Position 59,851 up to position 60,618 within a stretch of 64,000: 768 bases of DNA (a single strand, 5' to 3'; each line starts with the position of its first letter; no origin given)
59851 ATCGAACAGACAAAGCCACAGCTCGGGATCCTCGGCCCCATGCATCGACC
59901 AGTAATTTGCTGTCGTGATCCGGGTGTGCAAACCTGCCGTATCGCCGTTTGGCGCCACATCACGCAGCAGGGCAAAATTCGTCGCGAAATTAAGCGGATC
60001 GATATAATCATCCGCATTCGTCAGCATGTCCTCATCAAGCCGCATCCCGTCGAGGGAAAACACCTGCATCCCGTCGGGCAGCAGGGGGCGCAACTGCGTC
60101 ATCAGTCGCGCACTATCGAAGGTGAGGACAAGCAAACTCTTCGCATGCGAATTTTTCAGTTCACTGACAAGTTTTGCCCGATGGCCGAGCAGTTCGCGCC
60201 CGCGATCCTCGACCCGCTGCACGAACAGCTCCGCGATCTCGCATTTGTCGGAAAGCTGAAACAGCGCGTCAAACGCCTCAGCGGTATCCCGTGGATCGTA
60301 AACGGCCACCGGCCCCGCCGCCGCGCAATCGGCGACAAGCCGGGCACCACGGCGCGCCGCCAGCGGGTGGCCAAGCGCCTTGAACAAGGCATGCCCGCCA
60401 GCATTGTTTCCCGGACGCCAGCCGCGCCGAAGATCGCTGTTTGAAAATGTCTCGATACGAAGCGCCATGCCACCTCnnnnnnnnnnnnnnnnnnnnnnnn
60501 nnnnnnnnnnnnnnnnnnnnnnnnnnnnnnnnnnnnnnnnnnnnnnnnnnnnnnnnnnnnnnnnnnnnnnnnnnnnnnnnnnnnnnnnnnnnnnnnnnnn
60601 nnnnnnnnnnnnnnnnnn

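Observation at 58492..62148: Translationally coupled operon: ELM1/GtrOC1-like GT-B protein, small 2OG-Fe(II) dioxygenase and an unassignable 658-aa protein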

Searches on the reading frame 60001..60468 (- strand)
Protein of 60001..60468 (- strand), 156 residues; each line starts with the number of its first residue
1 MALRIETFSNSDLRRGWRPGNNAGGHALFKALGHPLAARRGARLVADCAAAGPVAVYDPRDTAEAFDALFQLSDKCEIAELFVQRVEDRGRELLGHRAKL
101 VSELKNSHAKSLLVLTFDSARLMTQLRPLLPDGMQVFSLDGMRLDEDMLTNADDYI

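Call 69: predict_structure(alignment_id=A3)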
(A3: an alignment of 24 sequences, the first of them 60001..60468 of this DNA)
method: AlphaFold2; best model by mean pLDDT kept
length: 156 residues; sequences in the alignment: 24
mean_pLDDT: 87.1   pTM: 0.79
mean pLDDT of the five models: 87.1, 85.4, 85.2, 85.1, 84.8
residues with pLDDT >= 90: 111; 70-90: 19; 50-70: 11; < 50: 15
segments of 3 or more residues with pLDDT < 50: 6-12, 16-19, 21-24
pLDDT, mean of each block of 10 residues (from residue 1): 51 49 62 93 98 97 95 98 98 98 98 95 95 97 90 80
secondary structure, 60 per line:
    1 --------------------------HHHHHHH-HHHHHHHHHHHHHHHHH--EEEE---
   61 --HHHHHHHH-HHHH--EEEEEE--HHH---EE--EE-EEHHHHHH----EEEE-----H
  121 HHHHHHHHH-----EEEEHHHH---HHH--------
elements in order: H27-33 H35-51 E54-57 H63-70 H72-75 E78-83 H101-106 E111-114 H120-129 E135-138 H139-142

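Call 71: fold_search(model_id=the predicted structure, library=pdb)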
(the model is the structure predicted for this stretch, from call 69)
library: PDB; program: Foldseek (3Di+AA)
matches with E <= 10: 1598; with E <= 0.001: 0
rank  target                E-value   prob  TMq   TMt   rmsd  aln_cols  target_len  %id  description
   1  3ikt_B                2.1e-03  1.00  0.42  0.33   4.5       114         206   12  Crystal structure of a Rex-family repressor/DNA/NAD+ complex from Thermus aquaticus (released 2010-06-09)
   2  3ikv_B                2.7e-03  1.00  0.40  0.32   4.4       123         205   14  Crystal structure of a Rex-family repressor R90D mutant from Thermus aquaticus (released 2010-06-09)
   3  2dt5_A                3.8e-03  1.00  0.39  0.31   3.7        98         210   16  Crystal Structure of TTHA1657 (AT-rich DNA-binding protein) from Thermus thermophilus HB8 (released 2007-01-02)
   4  3ikv_A                4.3e-03  1.00  0.39  0.31   4.3       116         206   14  Crystal structure of a Rex-family repressor R90D mutant from Thermus aquaticus (released 2010-06-09)
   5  3vpx_B                4.3e-03  0.97  0.39  0.21   6.6       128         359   14  Crystal structure of leucine dehydrogenase from a psychrophilic bacterium Sporosarcina psychrophila. (released 2013-02-06)
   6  1xcb_B                5.1e-03  1.00  0.39  0.32   4.0       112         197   14  X-ray Structure of a Rex-Family Repressor/NADH Complex from Thermus Aquaticus (released 2004-09-28)
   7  1hmp_A                5.5e-03  0.98  0.40  0.31   8.2       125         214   18  THE CRYSTAL STRUCTURE OF HUMAN HYPOXANTHINE-GUANINE PHOSPHORIBOSYLTRANSFERASE WITH BOUND GMP (released 1995-06-03)
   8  4rab_C                5.5e-03  0.97  0.36  0.29   9.2       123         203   15  Aza-acyclic nucleoside phosphonates containing a second phosphonate group as inhibitors of the human, Plasmodium falci (released 2015-01-07)
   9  1xcb_A                5.5e-03  0.96  0.37  0.30  13.9       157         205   16  X-ray Structure of a Rex-Family Repressor/NADH Complex from Thermus Aquaticus (released 2004-09-28)
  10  3ikt_A                5.8e-03  1.00  0.37  0.30   4.4       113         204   14  Crystal structure of a Rex-family repressor/DNA/NAD+ complex from Thermus aquaticus (released 2010-06-09)
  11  4ijq_B                5.8e-03  0.99  0.41  0.33   5.9       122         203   16  Human hypoxanthine-guanine phosphoribosyltransferase in complex with [(2-((Guanine-9H-yl)methyl)propane-1,3-diyl)bis(o (released 2013-03-27)
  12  5zz5_C                6.6e-03  1.00  0.39  0.39   4.2        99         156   15  Redox-sensing transcriptional repressor Rex (released 2018-11-07)
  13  2dt5_B                6.6e-03  1.00  0.39  0.30   4.8       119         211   13  Crystal Structure of TTHA1657 (AT-rich DNA-binding protein) from Thermus thermophilus HB8 (released 2007-01-02)
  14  3wg9_B                7.0e-03  1.00  0.38  0.30   4.7       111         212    5  Crystal structure of RSP, a Rex-family repressor (released 2014-08-13)
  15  2jbh_A                7.0e-03  0.98  0.40  0.32   6.0       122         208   16  Human phosphoribosyl transferase domain containing 1 (released 2006-12-20)
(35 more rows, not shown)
